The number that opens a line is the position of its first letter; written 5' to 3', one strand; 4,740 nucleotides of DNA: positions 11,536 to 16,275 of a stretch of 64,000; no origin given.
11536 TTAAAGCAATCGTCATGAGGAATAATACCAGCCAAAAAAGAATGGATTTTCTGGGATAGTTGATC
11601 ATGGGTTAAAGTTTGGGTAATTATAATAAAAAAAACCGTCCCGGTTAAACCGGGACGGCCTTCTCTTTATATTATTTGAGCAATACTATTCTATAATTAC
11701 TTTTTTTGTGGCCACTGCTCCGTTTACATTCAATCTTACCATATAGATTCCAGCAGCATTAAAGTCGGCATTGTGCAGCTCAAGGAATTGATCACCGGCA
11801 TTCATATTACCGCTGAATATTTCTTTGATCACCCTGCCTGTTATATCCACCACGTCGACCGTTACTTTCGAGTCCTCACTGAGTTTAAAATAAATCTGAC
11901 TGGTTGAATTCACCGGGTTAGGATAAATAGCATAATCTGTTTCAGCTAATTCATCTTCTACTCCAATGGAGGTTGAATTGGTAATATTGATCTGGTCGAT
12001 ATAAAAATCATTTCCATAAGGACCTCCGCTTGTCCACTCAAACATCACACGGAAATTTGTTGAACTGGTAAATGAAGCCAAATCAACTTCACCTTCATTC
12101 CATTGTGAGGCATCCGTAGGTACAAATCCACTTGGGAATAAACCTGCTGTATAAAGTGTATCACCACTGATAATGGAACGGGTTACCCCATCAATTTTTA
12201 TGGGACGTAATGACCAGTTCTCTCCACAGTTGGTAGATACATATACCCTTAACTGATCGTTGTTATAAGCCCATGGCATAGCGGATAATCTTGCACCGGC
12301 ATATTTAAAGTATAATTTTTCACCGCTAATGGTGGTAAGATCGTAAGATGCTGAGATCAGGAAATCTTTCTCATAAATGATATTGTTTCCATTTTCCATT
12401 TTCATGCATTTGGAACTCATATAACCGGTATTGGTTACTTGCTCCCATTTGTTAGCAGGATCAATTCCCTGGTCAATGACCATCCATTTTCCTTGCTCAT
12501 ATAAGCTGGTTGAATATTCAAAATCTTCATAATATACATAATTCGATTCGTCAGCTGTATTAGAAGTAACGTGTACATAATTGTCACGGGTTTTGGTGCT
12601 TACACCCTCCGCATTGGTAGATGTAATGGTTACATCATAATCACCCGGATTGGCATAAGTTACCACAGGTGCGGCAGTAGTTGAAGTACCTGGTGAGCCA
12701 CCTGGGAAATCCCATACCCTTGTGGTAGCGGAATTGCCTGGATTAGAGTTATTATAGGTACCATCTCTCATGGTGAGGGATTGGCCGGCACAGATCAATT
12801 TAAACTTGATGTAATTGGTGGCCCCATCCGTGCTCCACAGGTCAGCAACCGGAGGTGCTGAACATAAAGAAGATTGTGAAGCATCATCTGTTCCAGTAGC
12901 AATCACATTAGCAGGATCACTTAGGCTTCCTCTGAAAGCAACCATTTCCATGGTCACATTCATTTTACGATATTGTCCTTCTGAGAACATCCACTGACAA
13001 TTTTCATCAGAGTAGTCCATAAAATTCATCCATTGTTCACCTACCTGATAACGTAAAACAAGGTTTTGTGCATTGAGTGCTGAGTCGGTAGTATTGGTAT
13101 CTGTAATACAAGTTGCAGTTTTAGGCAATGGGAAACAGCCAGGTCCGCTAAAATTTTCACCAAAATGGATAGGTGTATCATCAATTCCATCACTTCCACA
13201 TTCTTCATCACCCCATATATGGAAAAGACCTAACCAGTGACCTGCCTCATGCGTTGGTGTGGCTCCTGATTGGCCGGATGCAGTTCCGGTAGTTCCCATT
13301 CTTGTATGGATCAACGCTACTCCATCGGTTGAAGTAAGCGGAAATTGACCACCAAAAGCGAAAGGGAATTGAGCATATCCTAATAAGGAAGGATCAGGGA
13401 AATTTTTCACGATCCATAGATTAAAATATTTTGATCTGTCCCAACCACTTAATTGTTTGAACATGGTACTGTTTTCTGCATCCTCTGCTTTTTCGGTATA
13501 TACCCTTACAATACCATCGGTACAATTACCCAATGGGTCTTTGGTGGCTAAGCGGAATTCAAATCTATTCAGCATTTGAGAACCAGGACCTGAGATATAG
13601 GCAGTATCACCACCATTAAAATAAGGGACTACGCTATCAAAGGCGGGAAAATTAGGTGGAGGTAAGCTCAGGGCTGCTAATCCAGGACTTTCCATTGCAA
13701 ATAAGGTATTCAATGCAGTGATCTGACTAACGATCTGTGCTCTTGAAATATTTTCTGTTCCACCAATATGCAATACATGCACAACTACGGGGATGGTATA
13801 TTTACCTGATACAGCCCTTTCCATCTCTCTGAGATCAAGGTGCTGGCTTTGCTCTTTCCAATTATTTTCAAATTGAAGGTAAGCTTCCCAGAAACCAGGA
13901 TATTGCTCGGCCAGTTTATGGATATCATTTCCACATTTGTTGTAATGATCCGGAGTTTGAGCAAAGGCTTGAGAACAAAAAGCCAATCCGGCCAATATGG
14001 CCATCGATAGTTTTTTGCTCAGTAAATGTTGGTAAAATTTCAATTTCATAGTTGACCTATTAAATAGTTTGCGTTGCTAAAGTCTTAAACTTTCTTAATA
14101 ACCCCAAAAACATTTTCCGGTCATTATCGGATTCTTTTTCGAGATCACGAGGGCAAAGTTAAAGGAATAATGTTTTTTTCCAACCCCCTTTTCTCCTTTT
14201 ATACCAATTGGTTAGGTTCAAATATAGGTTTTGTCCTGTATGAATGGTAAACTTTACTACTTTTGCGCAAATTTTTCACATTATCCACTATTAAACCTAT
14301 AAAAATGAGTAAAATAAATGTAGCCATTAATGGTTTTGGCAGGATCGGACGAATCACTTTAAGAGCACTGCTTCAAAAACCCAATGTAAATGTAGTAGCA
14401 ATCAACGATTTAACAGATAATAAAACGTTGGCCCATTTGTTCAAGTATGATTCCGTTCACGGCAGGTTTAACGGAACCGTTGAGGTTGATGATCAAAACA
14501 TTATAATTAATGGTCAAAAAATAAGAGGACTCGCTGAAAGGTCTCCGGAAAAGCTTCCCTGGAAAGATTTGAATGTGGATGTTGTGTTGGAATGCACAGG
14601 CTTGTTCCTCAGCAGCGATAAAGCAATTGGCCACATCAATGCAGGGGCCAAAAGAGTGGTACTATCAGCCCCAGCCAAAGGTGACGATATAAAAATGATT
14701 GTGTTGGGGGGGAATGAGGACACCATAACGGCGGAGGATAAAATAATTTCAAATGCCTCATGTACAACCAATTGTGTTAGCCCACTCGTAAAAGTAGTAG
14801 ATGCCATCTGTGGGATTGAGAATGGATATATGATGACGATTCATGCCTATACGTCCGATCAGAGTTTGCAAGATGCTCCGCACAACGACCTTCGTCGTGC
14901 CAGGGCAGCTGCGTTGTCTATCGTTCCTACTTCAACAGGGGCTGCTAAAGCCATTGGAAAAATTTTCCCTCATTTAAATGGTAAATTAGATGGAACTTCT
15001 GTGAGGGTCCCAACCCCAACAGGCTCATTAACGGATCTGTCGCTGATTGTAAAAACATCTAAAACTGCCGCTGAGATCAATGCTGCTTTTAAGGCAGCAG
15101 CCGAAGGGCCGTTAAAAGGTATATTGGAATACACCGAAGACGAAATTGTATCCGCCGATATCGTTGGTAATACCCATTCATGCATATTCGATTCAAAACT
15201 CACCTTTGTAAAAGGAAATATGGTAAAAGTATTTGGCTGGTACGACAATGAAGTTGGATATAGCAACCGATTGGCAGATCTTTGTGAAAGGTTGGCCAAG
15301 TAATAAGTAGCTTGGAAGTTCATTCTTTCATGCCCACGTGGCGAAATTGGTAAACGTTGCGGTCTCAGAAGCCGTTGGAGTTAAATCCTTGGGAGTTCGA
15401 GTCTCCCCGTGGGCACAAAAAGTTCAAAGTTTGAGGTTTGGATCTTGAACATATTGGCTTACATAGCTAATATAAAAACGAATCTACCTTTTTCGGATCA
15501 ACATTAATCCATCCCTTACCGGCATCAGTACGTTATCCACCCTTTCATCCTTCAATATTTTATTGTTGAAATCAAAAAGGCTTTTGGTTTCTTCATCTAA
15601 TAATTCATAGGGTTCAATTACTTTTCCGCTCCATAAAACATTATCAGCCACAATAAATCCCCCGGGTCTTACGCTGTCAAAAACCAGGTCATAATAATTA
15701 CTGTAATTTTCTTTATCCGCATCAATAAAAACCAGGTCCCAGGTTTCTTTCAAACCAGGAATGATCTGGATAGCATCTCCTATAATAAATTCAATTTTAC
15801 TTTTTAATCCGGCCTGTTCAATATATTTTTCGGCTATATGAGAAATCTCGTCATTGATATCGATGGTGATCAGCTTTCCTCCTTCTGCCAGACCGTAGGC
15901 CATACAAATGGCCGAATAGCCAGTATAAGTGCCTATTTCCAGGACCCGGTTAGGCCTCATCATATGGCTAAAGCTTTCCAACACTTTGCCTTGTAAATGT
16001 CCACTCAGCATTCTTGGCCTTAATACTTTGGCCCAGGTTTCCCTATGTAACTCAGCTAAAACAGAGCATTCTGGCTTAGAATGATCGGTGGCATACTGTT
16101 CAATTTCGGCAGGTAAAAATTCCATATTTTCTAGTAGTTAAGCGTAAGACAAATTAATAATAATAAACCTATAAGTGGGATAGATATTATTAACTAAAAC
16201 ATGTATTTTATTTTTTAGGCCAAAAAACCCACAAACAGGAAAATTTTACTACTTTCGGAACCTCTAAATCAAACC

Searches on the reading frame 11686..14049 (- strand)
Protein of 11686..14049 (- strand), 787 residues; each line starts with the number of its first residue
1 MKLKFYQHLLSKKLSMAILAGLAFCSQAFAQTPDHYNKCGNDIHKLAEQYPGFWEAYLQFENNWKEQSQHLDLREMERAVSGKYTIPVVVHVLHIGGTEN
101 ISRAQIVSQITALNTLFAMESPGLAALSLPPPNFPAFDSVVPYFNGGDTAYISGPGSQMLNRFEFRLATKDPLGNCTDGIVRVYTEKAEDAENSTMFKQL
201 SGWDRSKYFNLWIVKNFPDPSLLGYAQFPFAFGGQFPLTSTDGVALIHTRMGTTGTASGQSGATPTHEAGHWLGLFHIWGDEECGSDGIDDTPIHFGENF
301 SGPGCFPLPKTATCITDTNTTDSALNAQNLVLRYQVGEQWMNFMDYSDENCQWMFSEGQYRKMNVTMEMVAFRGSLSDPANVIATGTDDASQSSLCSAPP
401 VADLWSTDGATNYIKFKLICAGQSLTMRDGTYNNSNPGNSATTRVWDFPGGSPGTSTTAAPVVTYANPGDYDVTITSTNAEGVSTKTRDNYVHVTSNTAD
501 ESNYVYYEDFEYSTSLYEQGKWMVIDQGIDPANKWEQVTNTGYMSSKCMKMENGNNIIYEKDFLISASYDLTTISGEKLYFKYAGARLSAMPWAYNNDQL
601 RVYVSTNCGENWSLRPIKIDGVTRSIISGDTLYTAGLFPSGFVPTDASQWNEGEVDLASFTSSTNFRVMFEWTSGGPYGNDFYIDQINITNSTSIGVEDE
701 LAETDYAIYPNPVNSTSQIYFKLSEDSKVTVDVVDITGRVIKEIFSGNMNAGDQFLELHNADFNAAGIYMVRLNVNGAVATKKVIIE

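Call 90: search_protein_families(library=pfam, proteins=[window:11686-14049:-], max_evalue=0.00001)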
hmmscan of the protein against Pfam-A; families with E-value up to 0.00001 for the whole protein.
window:11686-14049:- (787 aa): 4 families
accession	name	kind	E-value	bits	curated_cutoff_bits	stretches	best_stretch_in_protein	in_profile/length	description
PF18962.6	Por_Secre_tail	-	2.6e-10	40.9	27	1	708-786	1-75/75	Secretion system C-terminal sorting domain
PF05572.19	Peptidase_M43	-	5.5e-10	39.8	23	1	201-366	10-150/152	Pregnancy-associated plasma protein-A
PF18911.6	PKD_4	-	3.8e-09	36.9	27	1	432-494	24-85/85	PKD domain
PF00801.26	PKD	-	2.8e-07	30.9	23.5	1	439-489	27-77/80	PKD domain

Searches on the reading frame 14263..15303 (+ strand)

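Call 90: search_protein_families(library=pfam, proteins=[window:14263-15303:+], max_evalue=0.00001)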
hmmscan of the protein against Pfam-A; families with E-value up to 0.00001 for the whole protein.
window:14263-15303:+ (346 aa): 2 families
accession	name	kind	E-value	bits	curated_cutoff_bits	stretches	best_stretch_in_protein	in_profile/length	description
PF02800.25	Gp_dh_C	-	2.6e-60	203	24.4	1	173-327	2-158/158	Glyceraldehyde 3-phosphate dehydrogenase, C-terminal domain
PF00044.30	Gp_dh_N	-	1.7e-42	144.2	31.7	1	18-117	1-100/101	Glyceraldehyde 3-phosphate dehydrogenase, NAD binding domain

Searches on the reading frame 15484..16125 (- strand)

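Call 90: search_protein_families(library=pfam, proteins=[window:15484-16125:-], max_evalue=0.00001)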
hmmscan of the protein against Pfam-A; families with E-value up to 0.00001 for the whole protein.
window:15484-16125:- (213 aa): 6 families
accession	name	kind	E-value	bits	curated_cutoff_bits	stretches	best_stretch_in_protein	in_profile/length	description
PF01596.23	Methyltransf_3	-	4.3e-55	186.6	22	1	14-212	2-203/204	O-methyltransferase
PF13578.12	Methyltransf_24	-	4.8e-18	66.4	26.3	1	62-163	1-105/105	Methyltransferase domain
PF01135.25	PCMT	-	5.1e-09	36.7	20.3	1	43-120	60-135/210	Protein-L-isoaspartate(D-aspartate) O-methyltransferase (PCMT)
PF13847.12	Methyltransf_31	-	3e-07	30.7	27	1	59-170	5-119/145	Methyltransferase domain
PF13649.12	Methyltransf_25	-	6e-07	30.5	27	1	61-156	1-97/97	Methyltransferase domain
PF01209.24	Ubie_methyltran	-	2.6e-06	27.4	20.1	1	51-158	41-149/233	ubiE/COQ5 methyltransferase family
